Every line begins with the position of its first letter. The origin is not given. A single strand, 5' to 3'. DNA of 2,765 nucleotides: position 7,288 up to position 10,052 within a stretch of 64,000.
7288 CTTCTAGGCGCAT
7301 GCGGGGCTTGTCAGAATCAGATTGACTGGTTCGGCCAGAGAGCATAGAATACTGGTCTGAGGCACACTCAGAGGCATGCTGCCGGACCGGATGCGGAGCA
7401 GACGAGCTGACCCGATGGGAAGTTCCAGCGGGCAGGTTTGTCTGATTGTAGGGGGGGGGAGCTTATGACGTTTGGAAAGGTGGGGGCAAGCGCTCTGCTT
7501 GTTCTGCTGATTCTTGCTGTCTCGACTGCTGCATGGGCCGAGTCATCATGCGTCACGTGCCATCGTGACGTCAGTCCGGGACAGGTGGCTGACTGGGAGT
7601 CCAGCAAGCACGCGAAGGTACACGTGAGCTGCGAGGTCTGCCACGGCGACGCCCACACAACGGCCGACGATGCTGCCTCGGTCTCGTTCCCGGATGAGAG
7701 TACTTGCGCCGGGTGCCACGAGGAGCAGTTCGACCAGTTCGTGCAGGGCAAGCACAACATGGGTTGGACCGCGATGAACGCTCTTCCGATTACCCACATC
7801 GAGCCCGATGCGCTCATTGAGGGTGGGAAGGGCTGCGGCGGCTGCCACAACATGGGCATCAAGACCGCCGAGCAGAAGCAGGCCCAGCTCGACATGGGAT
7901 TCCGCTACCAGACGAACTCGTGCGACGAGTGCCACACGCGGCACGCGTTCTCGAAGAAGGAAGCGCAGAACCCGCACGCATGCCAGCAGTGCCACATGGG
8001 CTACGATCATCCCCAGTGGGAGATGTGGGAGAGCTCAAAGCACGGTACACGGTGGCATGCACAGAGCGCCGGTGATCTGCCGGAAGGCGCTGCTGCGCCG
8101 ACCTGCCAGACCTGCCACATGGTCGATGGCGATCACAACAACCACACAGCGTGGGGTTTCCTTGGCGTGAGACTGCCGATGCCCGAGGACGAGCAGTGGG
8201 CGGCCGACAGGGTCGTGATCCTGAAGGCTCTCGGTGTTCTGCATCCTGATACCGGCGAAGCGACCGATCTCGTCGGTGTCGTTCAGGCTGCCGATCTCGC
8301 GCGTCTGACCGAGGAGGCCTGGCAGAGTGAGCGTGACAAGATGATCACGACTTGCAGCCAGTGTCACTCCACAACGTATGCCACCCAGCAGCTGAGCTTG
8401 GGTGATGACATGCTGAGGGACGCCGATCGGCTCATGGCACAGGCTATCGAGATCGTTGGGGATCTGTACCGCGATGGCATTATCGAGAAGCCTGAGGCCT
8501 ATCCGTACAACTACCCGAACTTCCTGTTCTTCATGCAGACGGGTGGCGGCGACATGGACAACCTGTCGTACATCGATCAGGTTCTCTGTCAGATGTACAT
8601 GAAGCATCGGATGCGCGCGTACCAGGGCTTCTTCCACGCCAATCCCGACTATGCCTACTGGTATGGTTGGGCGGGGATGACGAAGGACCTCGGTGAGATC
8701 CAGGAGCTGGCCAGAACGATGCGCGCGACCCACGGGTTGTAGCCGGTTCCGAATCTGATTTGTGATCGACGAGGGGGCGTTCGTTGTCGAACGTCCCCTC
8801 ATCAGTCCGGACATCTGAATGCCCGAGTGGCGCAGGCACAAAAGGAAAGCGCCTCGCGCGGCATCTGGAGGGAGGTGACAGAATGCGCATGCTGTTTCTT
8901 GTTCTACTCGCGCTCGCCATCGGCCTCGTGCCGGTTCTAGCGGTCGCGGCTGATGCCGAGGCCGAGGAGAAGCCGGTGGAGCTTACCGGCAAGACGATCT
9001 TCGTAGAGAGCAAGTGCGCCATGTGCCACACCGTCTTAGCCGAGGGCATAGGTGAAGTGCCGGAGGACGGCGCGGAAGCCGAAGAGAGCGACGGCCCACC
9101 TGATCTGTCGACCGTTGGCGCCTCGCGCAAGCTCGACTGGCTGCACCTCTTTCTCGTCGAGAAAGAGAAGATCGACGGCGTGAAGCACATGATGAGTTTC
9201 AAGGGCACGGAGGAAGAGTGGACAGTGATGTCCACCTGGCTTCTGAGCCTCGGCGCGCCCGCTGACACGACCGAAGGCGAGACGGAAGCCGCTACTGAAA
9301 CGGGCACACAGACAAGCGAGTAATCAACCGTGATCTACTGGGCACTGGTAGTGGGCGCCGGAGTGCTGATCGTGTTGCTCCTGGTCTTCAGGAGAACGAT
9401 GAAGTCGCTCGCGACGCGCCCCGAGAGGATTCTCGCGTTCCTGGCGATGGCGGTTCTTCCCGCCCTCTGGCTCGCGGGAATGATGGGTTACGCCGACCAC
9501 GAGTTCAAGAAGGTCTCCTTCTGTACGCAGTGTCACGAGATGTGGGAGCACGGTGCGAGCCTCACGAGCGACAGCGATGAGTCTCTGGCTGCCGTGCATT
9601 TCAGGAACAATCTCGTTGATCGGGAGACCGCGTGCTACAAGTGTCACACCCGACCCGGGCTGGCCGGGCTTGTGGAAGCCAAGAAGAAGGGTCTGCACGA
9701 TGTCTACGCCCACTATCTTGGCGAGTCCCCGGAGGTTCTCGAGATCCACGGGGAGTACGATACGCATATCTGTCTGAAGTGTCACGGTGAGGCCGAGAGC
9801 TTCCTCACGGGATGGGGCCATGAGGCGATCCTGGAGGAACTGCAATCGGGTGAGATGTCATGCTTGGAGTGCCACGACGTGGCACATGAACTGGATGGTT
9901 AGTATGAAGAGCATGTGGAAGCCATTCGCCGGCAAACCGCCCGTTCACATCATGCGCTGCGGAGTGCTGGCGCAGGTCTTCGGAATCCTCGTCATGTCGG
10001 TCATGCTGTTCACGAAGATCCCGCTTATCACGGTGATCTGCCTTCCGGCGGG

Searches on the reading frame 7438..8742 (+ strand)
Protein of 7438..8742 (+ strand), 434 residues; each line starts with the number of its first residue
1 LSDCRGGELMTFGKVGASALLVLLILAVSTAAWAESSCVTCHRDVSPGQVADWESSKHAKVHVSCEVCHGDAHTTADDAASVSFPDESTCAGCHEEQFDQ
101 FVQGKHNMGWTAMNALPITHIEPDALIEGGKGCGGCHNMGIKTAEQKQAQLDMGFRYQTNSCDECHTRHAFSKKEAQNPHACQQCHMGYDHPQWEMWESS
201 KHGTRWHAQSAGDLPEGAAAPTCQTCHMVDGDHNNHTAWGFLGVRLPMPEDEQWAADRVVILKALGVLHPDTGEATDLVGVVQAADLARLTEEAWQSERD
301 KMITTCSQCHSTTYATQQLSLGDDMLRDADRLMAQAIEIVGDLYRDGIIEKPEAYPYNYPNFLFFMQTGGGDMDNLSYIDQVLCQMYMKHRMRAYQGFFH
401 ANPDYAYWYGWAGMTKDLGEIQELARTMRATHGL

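Call 6: search_protein_families(library=pfam, proteins=[window:7438-8742:+], max_evalue=0.01)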
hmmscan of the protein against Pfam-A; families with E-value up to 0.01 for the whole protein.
window:7438-8742:+ (434 aa): 7 families
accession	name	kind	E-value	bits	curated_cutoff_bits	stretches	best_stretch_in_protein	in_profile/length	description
PF13447.11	Multi-haem_cyto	-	5.1e-25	88.7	21.9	2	62-232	2-179/269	Seven times multi-haem cytochrome CxxCH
PF14522.11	Cytochrome_C7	-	1.2e-10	41.5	24.8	2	129-186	12-66/67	Cytochrome c7 and related cytochrome c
PF13435.11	Cytochrome_C554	-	5.6e-09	37.3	20.8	1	89-167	1-84/84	Cytochrome c554 and c-prime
PF14537.11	Cytochrom_c3_2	-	7e-07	30.1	25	0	160-229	7-66/79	Cytochrome c3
PF02085.21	Cytochrom_CIII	-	4.8e-05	24.1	22.9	1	131-186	47-101/101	Class III cytochrome C family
PF09699.15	Paired_CXXCH_1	-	0.00019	21.5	20.6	0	58-97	1-39/41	Doubled CXXCH motif (Paired_CXXCH_1)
PF00684.25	DnaJ_CXXCXGXG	-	0.0043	17.7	32.7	0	57-95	11-49/65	DnaJ central domain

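Call 7: search_protein_families(library=ncbifam, proteins=[window:7438-8742:+], max_evalue=0.01)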
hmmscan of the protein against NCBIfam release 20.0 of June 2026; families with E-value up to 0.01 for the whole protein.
window:7438-8742:+ (434 aa): 5 families
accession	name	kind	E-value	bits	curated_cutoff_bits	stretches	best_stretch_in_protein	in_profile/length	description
NF052343.1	hydrazine_HDH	equivalog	1.4e-22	79.7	900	2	35-236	116-308/564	hydrazine dehydrogenase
TIGR03508.1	decahem_SO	subfamily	1.4e-07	31.2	192.2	1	32-229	67-251/258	DmsE family decaheme c-type cytochrome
NF041028.1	decahem_GSU2203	exception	3.2e-06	26.6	325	1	34-102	100-163/317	GSU2203 family decaheme c-type cytochrome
TIGR04257.1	nanowire_3heme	domain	0.00037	20.6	40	1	131-186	24-74/75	c(7)-type cytochrome triheme domain-containing protein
NF041198.1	UshA_like_PCGU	equivalog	0.0011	17.7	275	1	35-100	442-514/519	UshA-like (seleno)protein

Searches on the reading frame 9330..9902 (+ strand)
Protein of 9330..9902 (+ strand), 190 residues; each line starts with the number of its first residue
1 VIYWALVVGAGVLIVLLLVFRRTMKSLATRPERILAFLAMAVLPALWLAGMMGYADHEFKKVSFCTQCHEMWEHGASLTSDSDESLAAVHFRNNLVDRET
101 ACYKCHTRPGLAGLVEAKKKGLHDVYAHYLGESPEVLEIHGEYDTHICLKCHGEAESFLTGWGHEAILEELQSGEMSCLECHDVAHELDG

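Call 60: search_protein_families(library=ncbifam, proteins=[window:9330-9902:+], max_evalue=0.001)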
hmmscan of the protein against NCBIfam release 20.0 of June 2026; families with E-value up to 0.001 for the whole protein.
window:9330-9902:+ (190 aa): 2 families
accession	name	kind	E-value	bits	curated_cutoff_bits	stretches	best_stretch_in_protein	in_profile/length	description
TIGR03153.1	cytochr_NrfH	equivalog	2.8e-10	40.4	134.2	1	39-183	6-134/138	cytochrome c nitrite reductase small subunit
NF011606.0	PRK15032.1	equivalog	3.7e-06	26.3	455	1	61-134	44-109/390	pentaheme c-type cytochrome TorC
